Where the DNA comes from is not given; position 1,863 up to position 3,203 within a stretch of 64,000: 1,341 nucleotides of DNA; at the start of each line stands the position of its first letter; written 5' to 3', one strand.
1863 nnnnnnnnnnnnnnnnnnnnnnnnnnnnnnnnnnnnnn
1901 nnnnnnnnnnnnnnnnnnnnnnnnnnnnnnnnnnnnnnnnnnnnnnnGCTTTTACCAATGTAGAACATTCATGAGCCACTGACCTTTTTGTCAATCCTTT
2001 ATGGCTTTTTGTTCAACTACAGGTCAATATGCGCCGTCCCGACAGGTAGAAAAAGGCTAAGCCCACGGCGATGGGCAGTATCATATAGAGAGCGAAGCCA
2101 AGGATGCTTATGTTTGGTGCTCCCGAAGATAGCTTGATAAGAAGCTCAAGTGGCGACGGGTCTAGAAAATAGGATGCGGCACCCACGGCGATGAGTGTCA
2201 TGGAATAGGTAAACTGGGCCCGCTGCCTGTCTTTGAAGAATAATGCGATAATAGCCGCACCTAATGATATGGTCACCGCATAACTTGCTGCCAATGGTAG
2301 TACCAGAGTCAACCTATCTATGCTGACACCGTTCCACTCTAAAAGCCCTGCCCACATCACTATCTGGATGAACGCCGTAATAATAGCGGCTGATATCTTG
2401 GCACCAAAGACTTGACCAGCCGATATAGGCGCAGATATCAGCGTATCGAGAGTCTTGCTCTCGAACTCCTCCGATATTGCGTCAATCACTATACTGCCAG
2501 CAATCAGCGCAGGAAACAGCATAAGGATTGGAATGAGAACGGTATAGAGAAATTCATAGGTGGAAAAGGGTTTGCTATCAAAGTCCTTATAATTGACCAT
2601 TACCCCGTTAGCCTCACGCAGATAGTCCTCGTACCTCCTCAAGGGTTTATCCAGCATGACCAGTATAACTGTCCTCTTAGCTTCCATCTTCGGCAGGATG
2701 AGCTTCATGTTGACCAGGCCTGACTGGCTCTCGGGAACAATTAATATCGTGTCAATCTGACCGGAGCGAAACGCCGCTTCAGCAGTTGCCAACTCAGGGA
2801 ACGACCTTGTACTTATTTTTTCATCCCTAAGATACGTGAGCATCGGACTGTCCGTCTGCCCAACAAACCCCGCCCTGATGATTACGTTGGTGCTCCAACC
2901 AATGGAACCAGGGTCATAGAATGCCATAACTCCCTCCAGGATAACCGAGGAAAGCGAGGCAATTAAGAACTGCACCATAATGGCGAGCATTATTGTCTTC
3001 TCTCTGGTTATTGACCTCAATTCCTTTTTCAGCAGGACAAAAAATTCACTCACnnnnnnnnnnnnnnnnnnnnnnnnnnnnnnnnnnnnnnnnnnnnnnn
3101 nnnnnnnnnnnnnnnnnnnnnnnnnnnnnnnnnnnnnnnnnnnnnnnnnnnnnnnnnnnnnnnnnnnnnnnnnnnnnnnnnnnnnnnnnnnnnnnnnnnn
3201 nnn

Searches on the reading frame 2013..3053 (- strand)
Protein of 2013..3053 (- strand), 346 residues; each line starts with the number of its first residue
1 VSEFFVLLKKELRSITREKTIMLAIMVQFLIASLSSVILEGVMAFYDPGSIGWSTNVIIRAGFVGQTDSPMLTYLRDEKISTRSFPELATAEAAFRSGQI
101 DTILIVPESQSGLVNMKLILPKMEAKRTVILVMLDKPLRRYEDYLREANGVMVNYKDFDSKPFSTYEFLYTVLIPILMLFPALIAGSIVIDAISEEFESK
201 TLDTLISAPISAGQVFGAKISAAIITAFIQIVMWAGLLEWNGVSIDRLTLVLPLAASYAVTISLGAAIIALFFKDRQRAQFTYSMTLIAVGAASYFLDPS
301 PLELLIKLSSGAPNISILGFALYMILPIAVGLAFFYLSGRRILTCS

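Call 15: search_protein_families(library=pfam, proteins=[window:2013-3053:-])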
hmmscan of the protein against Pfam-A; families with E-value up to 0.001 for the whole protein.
window:2013-3053:- (346 aa): 3 families
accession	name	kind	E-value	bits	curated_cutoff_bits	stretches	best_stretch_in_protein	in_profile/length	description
PF12698.13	ABC2_membrane_3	-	2e-11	44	31.6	1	40-316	31-310/347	ABC-2 family transporter protein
PF12679.13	ABC2_membrane_2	-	9.9e-10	38.6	27.2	1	7-262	3-148/283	ABC-2 family transporter protein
PF12730.13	ABC2_membrane_4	-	0.0001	22.8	27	1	163-241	44-123/179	ABC-2 family transporter protein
